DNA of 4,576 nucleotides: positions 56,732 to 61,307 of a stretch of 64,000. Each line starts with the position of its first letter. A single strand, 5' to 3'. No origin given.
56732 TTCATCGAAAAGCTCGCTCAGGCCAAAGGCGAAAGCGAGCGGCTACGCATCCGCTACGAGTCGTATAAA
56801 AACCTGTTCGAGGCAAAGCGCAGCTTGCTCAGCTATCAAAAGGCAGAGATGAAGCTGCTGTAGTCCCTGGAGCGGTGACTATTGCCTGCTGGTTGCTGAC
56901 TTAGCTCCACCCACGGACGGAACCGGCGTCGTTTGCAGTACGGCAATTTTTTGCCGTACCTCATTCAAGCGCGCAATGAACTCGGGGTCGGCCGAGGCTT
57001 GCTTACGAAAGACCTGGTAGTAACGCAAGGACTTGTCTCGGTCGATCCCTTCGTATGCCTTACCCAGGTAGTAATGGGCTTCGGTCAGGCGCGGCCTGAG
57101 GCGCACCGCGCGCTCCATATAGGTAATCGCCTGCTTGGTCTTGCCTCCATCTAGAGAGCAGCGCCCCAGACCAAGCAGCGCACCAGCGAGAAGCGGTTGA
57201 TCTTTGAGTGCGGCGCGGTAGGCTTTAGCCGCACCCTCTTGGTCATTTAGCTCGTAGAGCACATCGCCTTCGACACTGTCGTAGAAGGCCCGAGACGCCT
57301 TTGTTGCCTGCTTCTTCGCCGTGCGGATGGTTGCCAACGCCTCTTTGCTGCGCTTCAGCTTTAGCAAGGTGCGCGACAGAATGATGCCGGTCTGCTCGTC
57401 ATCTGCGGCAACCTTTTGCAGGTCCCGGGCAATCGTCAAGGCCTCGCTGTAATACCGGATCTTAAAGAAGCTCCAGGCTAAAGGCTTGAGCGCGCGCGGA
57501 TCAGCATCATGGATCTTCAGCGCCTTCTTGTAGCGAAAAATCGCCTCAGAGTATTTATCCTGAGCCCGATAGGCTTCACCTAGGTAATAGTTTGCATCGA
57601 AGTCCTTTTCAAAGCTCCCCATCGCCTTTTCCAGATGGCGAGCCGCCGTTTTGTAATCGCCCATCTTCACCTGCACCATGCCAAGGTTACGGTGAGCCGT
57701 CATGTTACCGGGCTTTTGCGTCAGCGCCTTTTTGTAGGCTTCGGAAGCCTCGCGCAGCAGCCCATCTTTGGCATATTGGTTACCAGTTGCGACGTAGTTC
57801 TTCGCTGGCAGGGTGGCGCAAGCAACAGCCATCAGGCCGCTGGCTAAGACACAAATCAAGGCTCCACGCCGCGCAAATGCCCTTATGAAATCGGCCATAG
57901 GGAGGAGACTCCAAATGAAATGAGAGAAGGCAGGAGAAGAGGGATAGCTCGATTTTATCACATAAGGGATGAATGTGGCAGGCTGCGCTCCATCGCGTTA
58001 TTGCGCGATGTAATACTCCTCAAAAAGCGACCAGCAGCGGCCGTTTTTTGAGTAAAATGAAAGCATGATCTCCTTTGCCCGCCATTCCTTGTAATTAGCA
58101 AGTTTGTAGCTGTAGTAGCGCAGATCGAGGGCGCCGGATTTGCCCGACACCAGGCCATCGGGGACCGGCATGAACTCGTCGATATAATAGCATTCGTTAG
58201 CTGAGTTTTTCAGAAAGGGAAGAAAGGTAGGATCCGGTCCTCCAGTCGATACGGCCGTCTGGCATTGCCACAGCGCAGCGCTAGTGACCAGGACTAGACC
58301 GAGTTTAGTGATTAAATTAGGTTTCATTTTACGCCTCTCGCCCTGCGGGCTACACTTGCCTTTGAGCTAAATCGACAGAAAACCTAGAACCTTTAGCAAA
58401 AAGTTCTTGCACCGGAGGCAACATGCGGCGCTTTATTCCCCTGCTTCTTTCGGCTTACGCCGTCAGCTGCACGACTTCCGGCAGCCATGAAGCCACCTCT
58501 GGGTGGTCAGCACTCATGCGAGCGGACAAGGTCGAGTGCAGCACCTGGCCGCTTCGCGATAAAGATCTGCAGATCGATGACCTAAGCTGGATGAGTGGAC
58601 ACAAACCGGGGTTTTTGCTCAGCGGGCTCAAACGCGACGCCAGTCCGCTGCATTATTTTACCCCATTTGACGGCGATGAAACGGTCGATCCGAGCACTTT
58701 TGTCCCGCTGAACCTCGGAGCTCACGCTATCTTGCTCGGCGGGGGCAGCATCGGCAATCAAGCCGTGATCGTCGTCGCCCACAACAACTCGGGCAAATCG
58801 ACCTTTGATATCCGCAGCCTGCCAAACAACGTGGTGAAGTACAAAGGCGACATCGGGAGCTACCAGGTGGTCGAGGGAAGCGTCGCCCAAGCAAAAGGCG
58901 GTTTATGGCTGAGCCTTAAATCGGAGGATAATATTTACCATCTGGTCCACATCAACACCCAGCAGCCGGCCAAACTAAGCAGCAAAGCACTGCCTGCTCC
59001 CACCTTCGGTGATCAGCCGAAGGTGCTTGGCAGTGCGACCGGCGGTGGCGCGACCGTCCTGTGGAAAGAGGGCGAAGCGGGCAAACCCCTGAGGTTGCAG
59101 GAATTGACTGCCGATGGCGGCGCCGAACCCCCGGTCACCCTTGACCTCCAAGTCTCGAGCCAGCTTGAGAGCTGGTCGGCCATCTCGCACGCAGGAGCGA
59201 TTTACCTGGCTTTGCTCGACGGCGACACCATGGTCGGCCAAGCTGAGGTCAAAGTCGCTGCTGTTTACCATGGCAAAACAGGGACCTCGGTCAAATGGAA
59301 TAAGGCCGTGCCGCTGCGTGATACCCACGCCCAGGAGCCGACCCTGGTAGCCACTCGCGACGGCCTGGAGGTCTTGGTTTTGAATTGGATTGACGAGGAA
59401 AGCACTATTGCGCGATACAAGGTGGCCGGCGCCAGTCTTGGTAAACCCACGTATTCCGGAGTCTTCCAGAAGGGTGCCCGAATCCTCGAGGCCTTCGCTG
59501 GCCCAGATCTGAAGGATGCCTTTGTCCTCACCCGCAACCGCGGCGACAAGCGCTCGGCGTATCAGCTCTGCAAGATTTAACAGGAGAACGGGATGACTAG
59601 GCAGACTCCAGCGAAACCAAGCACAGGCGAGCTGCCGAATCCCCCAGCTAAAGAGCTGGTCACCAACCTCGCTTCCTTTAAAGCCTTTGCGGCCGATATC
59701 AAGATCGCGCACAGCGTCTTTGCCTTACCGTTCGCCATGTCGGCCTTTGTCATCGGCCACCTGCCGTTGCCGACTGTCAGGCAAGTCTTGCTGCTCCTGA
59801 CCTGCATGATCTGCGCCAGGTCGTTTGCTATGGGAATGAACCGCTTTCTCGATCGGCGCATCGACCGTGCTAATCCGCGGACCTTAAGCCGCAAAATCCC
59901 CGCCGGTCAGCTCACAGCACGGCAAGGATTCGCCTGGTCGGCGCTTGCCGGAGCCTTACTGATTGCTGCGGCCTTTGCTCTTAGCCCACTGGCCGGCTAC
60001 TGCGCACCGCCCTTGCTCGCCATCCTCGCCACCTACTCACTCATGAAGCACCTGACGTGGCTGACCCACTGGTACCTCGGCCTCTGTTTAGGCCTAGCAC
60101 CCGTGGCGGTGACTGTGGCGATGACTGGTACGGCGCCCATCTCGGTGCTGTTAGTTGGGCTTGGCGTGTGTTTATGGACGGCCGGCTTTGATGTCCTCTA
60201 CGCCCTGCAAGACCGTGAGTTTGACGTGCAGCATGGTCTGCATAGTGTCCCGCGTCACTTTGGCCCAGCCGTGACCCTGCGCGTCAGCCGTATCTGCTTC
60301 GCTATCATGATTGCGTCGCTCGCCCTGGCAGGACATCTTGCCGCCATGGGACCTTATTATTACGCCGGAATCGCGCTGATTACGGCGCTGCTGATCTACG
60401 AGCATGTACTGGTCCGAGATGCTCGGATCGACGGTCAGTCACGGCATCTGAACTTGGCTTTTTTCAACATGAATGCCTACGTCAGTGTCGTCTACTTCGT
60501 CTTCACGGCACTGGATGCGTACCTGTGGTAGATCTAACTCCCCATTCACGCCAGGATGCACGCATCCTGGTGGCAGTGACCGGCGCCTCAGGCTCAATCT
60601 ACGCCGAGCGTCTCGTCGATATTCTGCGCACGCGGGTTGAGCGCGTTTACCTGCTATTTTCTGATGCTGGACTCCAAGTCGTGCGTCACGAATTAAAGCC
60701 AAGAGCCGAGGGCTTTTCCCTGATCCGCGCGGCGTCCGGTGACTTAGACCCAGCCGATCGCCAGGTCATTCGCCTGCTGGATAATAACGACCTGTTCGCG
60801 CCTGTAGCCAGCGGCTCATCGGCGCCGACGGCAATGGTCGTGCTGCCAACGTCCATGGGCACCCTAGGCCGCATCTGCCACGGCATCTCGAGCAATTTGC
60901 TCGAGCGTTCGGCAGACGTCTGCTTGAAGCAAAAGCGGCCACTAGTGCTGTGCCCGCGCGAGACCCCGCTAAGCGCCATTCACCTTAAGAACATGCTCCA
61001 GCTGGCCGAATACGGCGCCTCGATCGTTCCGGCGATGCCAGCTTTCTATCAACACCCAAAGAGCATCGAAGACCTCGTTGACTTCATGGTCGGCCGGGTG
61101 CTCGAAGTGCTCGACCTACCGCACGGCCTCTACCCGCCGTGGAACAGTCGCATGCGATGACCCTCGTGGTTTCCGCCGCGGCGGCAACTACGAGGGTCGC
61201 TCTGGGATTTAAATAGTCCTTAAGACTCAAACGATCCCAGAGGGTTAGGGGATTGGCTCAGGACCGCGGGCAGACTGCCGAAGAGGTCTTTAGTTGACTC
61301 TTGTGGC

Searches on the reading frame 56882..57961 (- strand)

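Call 78: search_protein_families(library=pfam, proteins=[window:56882-57961:-], max_evalue=1e-8)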
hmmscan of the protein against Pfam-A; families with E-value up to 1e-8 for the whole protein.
window:56882-57961:- (360 aa): 13 families
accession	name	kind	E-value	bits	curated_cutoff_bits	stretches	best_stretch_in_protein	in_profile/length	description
PF13414.12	TPR_11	-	4.2e-25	87.6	26.8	0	60-101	1-42/42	TPR repeat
PF07719.23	TPR_2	-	1.2e-23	81.7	27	0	122-150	2-30/34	Tetratricopeptide repeat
PF13432.12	TPR_16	-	1.4e-20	73.8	32.7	0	231-290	3-62/65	Tetratricopeptide repeat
PF14559.12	TPR_19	-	4.5e-18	65.8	25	0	99-157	3-61/68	Tetratricopeptide repeat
PF00515.34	TPR_1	-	5.9e-17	61.1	27.8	0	122-150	2-30/34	Tetratricopeptide repeat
PF13428.12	TPR_14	-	1.1e-15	57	23.5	0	122-162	2-42/44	Tetratricopeptide repeat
PF12895.13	ANAPC3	-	2e-15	57.3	27.2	0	100-177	2-78/82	Anaphase-promoting complex, cyclosome, subunit 3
PF13424.12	TPR_12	-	2.9e-14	53.4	30.1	0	68-118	25-76/77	Tetratricopeptide repeat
PF13181.12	TPR_8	-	1.1e-12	47.4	25.7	0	260-290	2-32/34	Tetratricopeptide repeat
PF13431.12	TPR_17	-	4.7e-12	45.6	24.4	0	75-106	1-32/34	Tetratricopeptide repeat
PF13174.12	TPR_6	-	5e-12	46.1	26.3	0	261-290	2-31/33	Tetratricopeptide repeat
PF13176.12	TPR_7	-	2e-09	37.2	27.9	0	89-114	1-26/36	Tetratricopeptide repeat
PF23914.1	TPR_CcmH_CycH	-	8.6e-09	35.9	42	0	68-154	65-154/158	Cytochrome c-type biogenesis protein H TPR domain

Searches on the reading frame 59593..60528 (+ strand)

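Call 78: search_protein_families(library=pfam, proteins=[window:59593-60528:+], max_evalue=1e-8)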
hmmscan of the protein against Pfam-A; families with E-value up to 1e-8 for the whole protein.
window:59593-60528:+ (312 aa): 1 family
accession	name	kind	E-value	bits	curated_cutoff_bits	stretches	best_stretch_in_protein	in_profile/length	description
PF01040.23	UbiA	-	7.8e-46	156.8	34.2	1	44-290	1-246/250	UbiA prenyltransferase family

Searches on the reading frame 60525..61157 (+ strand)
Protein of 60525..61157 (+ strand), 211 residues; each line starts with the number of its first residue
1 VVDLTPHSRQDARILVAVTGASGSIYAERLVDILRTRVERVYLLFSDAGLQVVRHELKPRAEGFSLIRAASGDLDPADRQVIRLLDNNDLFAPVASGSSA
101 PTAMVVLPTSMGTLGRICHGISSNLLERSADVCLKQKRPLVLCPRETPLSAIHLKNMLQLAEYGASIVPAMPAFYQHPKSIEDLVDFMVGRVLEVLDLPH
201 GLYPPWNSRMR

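Call 78: search_protein_families(library=pfam, proteins=[window:60525-61157:+], max_evalue=1e-8)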
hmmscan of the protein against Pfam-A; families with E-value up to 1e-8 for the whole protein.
window:60525-61157:+ (211 aa): 1 family
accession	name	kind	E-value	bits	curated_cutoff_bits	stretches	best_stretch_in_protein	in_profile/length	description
PF02441.25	Flavoprotein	-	2e-41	141.7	22.7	1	13-195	2-161/162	Flavoprotein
